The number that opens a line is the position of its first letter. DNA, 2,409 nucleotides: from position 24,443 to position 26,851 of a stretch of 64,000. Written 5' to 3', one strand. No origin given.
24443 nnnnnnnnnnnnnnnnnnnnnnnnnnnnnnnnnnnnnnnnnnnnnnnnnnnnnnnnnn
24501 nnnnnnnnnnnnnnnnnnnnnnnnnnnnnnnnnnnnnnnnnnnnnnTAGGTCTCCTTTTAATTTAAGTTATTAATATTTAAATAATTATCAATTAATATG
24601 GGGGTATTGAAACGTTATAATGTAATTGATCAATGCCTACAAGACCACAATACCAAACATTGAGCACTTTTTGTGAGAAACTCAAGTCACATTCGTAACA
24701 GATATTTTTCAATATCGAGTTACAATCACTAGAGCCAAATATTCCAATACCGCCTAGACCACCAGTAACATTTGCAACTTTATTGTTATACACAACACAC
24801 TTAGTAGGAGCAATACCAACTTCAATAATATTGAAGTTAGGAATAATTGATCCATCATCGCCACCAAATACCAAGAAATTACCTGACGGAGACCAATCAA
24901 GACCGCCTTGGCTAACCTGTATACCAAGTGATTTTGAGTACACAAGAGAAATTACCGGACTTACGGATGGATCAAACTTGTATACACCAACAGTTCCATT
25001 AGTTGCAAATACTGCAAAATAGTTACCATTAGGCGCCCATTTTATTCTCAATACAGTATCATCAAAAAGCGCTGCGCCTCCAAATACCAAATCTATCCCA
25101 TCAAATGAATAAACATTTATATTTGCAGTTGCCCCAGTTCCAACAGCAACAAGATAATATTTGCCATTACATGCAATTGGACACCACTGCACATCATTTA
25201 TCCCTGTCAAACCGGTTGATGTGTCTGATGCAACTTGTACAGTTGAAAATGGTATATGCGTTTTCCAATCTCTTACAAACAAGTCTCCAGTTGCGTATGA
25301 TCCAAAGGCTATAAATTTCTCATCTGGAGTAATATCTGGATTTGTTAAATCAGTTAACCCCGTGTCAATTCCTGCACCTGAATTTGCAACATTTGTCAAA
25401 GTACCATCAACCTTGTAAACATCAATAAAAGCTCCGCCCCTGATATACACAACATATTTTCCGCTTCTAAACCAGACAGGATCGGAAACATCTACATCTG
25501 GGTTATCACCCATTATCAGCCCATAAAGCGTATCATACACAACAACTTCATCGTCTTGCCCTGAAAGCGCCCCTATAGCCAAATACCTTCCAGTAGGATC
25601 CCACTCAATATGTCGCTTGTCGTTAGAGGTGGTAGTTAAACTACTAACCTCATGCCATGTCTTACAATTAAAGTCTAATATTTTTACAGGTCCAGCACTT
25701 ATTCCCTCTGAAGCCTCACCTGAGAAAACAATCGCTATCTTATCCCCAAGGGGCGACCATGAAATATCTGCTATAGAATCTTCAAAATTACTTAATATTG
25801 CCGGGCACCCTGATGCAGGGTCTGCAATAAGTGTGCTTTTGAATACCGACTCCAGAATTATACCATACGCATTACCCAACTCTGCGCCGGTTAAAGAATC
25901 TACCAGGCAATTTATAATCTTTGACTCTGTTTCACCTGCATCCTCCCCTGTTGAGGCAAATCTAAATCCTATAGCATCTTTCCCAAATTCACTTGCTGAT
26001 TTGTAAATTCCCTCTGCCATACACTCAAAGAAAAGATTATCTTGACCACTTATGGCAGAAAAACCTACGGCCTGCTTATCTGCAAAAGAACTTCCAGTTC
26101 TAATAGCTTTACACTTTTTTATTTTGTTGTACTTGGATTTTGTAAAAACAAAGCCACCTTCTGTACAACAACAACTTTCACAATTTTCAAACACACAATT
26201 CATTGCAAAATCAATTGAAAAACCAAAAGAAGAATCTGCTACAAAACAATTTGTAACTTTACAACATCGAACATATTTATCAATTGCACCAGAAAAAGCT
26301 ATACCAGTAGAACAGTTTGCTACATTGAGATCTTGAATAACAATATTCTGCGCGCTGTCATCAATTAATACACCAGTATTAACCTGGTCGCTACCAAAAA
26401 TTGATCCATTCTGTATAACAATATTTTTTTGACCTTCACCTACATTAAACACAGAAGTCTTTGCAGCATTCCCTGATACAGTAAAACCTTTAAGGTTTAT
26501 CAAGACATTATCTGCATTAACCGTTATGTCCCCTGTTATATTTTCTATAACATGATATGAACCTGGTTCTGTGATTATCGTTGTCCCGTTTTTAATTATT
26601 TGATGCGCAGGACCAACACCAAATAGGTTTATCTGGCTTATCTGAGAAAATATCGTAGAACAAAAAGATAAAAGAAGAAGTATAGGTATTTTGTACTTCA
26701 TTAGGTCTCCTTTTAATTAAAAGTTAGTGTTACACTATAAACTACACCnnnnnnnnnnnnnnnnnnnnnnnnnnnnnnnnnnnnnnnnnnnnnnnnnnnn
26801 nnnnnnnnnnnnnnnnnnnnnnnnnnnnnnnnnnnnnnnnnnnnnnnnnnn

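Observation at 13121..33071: Hypothesis: one 20-kb island pairing protein glycosyltransferases with beta-helical substrates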

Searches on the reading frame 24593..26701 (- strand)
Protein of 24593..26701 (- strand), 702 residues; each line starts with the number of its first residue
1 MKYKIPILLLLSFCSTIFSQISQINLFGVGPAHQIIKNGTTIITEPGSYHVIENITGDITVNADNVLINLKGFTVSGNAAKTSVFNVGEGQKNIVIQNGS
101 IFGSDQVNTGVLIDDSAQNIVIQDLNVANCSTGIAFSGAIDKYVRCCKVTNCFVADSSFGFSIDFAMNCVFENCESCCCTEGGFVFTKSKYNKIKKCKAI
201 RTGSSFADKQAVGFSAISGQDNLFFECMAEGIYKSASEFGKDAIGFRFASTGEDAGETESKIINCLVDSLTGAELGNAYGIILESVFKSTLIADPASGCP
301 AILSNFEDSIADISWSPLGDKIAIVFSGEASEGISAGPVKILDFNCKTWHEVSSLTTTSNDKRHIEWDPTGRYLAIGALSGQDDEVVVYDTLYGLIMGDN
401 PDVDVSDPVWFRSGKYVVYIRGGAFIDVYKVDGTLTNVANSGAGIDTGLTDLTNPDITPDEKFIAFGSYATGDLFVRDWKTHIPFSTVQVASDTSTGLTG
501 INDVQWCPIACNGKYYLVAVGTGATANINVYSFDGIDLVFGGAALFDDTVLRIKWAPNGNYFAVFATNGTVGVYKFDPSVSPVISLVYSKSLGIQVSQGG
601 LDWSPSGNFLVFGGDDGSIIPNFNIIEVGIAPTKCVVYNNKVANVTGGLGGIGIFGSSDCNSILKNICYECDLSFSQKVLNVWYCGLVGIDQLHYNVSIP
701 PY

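Call 3: search_protein_families(library=pfam, proteins=[window:24593-26701:-], max_evalue=0.01)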
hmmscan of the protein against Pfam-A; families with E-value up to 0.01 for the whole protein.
window:24593-26701:- (702 aa): 10 families
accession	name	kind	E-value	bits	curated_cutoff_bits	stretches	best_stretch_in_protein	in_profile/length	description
PF25174.1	Beta-prop_THOC3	-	3.5e-10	39.8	305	2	298-392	120-201/272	THOC3 beta-propeller domain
PF12894.13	ANAPC4_WD40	-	6.2e-09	36.4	22.9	0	517-575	9-66/91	Anaphase-promoting complex subunit 4 WD40 domain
PF23414.1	Beta-prop_EML_2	-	4.1e-08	33.3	90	0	514-616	50-145/266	Echinoderm microtubule-associated protein second beta-propeller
PF08662.17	eIF2A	-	5.6e-07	30.1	20.5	1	307-418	59-159/194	Eukaryotic translation initiation factor eIF2A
PF00400.38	WD40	-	3.7e-06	27.7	27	0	600-619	16-35/39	WD domain, G-beta repeat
PF24817.1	WD40_WDHD1_1st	-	7.1e-06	25.8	109.9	0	549-619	180-246/291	WDHD1 first WD40 domain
PF24807.1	WD40_CDC20-Fz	-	9e-06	25.6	200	0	333-390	109-163/292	CDC20/Fizzy WD40 domain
PF05048.19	NosD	-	0.00015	21.7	23.6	1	87-233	21-154/212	Periplasmic copper-binding protein (NosD)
PF25460.1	Beta-prop_Aladin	-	0.00016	21.4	171.1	0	336-391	235-288/340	Aladin seven-bladed propeller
PF24814.1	WD40_Prp19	-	0.0064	16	320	0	339-391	201-249/281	Prp19 WD40 domain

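Call 6: search_protein_families(library=ncbifam, proteins=[window:24593-26701:-], max_evalue=0.001)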
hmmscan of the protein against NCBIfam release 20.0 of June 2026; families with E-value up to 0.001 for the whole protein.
window:24593-26701:- (702 aa): 0 families

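Call 39: predict_structure(alignment_id=A2)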
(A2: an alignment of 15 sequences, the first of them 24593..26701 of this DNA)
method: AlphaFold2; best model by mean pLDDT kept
length: 702 residues; sequences in the alignment: 15
mean_pLDDT: 80.3   pTM: 0.84
mean pLDDT of the five models: 80.3, 77.2, 76.5, 75.7, 74.8
residues with pLDDT >= 90: 305; 70-90: 243; 50-70: 66; < 50: 88
segments of 3 or more residues with pLDDT < 50: 1-31, 293-305, 330-335, 444-446, 482-494, 683-702
pLDDT, mean of each block of 10 residues (from residue 1): 38 39 40 80 94 94 96 90 92 97 88 96 97 96 96 97 98 97 97 98 93 97 98 93 96 87 96 94 86 46 54 86 73 55 71 66 78 77 65 71 74 82 78 76 55 84 84 76 40 58 91 89 88 84 88 92 92 93 90 80 89 70 78 92 91 88 84 77 38 30 34
secondary structure, 60 per line:
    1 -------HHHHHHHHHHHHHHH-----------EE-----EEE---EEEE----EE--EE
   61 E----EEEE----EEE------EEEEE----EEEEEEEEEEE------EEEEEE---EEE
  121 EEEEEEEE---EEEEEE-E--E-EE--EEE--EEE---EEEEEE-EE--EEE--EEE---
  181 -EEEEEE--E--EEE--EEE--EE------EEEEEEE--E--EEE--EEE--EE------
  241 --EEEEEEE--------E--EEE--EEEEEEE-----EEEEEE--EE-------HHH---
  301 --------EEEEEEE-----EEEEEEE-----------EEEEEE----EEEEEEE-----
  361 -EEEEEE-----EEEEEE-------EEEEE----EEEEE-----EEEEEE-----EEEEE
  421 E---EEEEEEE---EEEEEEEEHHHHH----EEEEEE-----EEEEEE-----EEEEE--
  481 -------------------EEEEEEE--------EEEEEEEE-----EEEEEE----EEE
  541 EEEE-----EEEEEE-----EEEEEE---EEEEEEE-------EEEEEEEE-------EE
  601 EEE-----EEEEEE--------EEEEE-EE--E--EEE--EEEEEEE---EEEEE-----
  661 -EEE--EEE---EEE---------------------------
elements in order (helices of 4 or more, strands of 3 or more residues): H8-22 E41-43 E47-50 E59-61 E66-69 E74-76 E83-87 E92-102 E109-114 E118-128 E132-137 E148-150 E153-155 E159-164 E170-172 E175-177 E182-187 E193-195 E198-200 E211-217 E223-225 E228-230 E243-249 E261-263 E266-272 E278-283 E309-315 E321-327 E339-344 E349-355 E362-367 E373-378 E386-390 E395-399 E405-410 E416-421 E425-431 E435-442 H443-447 E452-457 E463-468 E474-478 E500-506 E515-522 E528-533 E538-544 E550-555 E561-566 E570-576 E584-591 E599-603 E609-614 E623-627 E636-638 E641-647 E651-655 E662-664 E667-669 E673-675

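Call 44: fold_search(model_id=the predicted structure, library=pdb)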
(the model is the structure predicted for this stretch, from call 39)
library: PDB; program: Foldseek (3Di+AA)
matches with E <= 10: 1964; with E <= 0.001: 1665
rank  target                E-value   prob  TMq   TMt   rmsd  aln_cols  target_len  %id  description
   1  1gxr_B                7.4e-13  1.00  0.34  0.71   5.6       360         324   16  WD40 Region of Human Groucho/TLE1 (released 2002-06-13)
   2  9y6s_5k               4.8e-12  1.00  0.36  0.42   5.7       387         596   17  96-nm repeat of the Leishmania tarentolae doublet microtubule (released 2025-12-17)
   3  7big_A                5.3e-12  1.00  0.33  0.74   4.9       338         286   14  Crystal structure of v13WRAP-T, a 7-bladed designer protein (released 2021-09-22)
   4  5nnz_A                1.7e-11  1.00  0.32  0.61   6.1       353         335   12  Crystal structure of human ODA16 (released 2017-06-07)
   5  8rgg_D                2.2e-11  1.00  0.34  0.49   6.7       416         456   14  Structure of dynein-2 intermediate chain DYNC2I2 (WDR34) in complex with dynein-2 heavy chain DYNC2H1. (released 2024-03-20)
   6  8j07_m2               2.3e-11  1.00  0.36  0.47   5.7       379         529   14  96nm repeat of human respiratory doublet microtubule and associated axonemal complexes (released 2023-07-26)
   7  5mzh_B                3.1e-11  1.00  0.31  0.50   5.9       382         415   10  Crystal structure of ODA16 from Chlamydomonas reinhardtii (released 2017-03-22)
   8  9e5c_7g               3.9e-11  1.00  0.35  0.45   6.9       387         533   14  Cryo-EM structure of 96 nm repeat of microtubule doublet from T. brucei flagellum (released 2025-03-12)
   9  9n6z_LQ               4.6e-11  1.00  0.34  0.29   4.7       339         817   15  SSU processome maturation and disassembly, State D (released 2025-11-05)
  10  8j07_s2               5.0e-11  1.00  0.35  0.60   4.2       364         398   15  96nm repeat of human respiratory doublet microtubule and associated axonemal complexes (released 2023-07-26)
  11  6tbl_F                5.3e-11  1.00  0.36  0.72   4.8       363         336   15  Crystal structure of MMS19(CTD)-CIAO1-CIAO2B CIA targeting complex (released 2020-07-29)
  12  7bie_A                6.4e-11  1.00  0.33  0.76   5.1       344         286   13  Crystal structure of nvWrap-T, a 7-bladed symmetric propeller (released 2021-09-22)
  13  7qdr_C                6.7e-11  1.00  0.35  0.77   4.3       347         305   15  Apo human SKI complex in the closed state (released 2022-02-02)
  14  5yzv_B                8.5e-11  1.00  0.35  0.79   3.8       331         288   16  Biophysical and structural characterization of the thermostable WD40 domain of a prokaryotic protein, Thermomonospora  (released 2018-10-03)
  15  4aez_A                8.5e-11  1.00  0.36  0.73   5.1       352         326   14  Crystal Structure of Mitotic Checkpoint Complex (released 2012-03-21)
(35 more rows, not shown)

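Call 76: search_protein_representatives(alignment_id=A2)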
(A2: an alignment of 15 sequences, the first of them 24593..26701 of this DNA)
Query: 15 sequences, 727 profile positions. Proteins with E-value up to 0.001 (for the whole library): 139699; up to 1e-10: 26981; up to 1e-30: 1160. The best 150 are listed.
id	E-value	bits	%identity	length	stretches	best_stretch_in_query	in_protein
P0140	0.0e+00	1539.3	-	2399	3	1-726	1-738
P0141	0.0e+00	1436.5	-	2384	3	1-725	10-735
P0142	0.0e+00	1377.8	-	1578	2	2-701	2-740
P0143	0.0e+00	1309.8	-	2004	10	51-702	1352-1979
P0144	0.0e+00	1303.5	-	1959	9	49-719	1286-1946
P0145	0.0e+00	1263.6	-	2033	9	52-723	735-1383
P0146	0.0e+00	1162.9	-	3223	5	56-722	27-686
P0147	0.0e+00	1131.3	-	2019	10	55-725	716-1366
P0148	0.0e+00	1108.1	-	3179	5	55-721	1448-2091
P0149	0.0e+00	1042.5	-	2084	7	20-704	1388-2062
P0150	0.0e+00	1016.9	-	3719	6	32-696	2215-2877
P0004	1.1e-292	989.0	-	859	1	1-727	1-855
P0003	4.2e-291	983.8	-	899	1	1-727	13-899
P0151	6.5e-291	983.1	-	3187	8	56-724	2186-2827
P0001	4.9e-288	973.6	-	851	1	1-727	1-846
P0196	1.6e-153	528.9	-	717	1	4-725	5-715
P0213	3.7e-138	478.1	-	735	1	1-725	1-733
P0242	1.0e-114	400.6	-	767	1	7-725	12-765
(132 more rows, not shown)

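Call 77: find_encoding_contigs(protein=P0196, flank=10000, max_places=3)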
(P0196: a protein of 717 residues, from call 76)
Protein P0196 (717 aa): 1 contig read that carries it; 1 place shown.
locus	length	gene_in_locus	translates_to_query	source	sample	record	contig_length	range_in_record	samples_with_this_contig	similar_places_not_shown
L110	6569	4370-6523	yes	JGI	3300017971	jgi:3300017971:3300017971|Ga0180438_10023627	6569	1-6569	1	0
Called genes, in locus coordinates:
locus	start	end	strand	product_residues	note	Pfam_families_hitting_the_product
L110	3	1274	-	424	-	?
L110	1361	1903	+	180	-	PF00929:RNase_T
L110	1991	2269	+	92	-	-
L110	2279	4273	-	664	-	PF00270:DEAD, PF04851:ResIII, PF18319:Zn_ribbon_PriA (weak), PF00271:Helicase_C, PF18074:PriA_C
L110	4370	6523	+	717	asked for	PF12708:Pect-lyase_RHGA_epim (weak), PF13229:Beta_helix, PF24807:WD40_CDC20-Fz, PF24814:WD40_Prp19, PF23381:Beta-prop_IFT122_1st, PF25174:Beta-prop_THOC3, PF25175:Beta-prop_WDR5, PF24817:WD40_WDHD1_1st, +16 more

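Call 78: find_encoding_contigs(protein=P0213, flank=10000, max_places=3)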
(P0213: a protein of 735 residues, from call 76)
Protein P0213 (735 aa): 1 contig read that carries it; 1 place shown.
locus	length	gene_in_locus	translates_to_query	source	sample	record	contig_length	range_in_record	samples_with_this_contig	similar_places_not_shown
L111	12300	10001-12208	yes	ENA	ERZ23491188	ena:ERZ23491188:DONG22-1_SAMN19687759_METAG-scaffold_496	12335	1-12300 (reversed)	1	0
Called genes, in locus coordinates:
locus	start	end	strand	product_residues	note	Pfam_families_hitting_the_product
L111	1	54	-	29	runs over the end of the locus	?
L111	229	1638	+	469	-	PF00474:SSF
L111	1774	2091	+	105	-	PF00076:RRM_1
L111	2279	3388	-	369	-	-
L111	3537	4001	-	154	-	PF04307:YdjM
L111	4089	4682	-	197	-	-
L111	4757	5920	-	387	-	PF08486:SpoIID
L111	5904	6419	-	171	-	PF00075:RNase_H, PF13456:RVT_3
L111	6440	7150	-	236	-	PF24481:CT398_CC, PF02591:Zn_ribbon_9 (weak)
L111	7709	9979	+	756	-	PF25174:Beta-prop_THOC3, PF24807:WD40_CDC20-Fz, PF24814:WD40_Prp19, PF25460:Beta-prop_Aladin (weak), PF24817:WD40_WDHD1_1st, PF23381:Beta-prop_IFT122_1st, PF23414:Beta-prop_EML_2 (weak), PF25174:Beta-prop_THOC3 (weak), +9 more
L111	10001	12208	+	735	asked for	PF13229:Beta_helix (weak), PF23414:Beta-prop_EML_2 (weak), PF24807:WD40_CDC20-Fz, PF25174:Beta-prop_THOC3 (weak), PF23381:Beta-prop_IFT122_1st, PF24814:WD40_Prp19, PF25175:Beta-prop_WDR5 (weak), PF23414:Beta-prop_EML_2 (weak), +11 more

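Call 79: find_encoding_contigs(protein=P0242, flank=10000, max_places=3)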
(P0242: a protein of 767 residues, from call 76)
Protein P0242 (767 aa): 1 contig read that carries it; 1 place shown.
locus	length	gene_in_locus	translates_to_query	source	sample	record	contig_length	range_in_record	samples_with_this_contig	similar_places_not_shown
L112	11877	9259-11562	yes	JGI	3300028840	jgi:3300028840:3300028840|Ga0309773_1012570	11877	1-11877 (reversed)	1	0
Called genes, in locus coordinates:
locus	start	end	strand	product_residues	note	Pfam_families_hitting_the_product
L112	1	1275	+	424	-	?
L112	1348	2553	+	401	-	PF12796:Ank_2, PF13637:Ank_4, PF00023:Ank (weak), PF13637:Ank_4 (weak), PF13857:Ank_5 (weak), PF00023:Ank (weak), PF12796:Ank_2, PF13637:Ank_4, +3 more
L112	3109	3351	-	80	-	PF01541:GIY-YIG, PF10544:T5orf172 (weak)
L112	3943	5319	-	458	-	PF03448:MgtE_N, PF00571:CBS (faint), PF01769:MgtE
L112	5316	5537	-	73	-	-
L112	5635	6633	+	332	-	PF01479:S4, PF00849:PseudoU_synth_2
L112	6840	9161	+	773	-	PF00400:WD40 (faint), PF27023:6BHPP (faint), PF23381:Beta-prop_IFT122_1st (faint), PF23414:Beta-prop_EML_2 (faint), PF24807:WD40_CDC20-Fz (faint), PF24817:WD40_WDHD1_1st (faint), PF00930:DPPIV_N (faint), PF25174:Beta-prop_THOC3, +5 more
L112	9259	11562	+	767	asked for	PF23381:Beta-prop_IFT122_1st (faint), PF00400:WD40 (faint), PF00930:DPPIV_N (faint), PF07676:PD40 (faint), PF08662:eIF2A (faint), PF25174:Beta-prop_THOC3 (weak), PF23414:Beta-prop_EML_2 (weak), PF25174:Beta-prop_THOC3, +5 more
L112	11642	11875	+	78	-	?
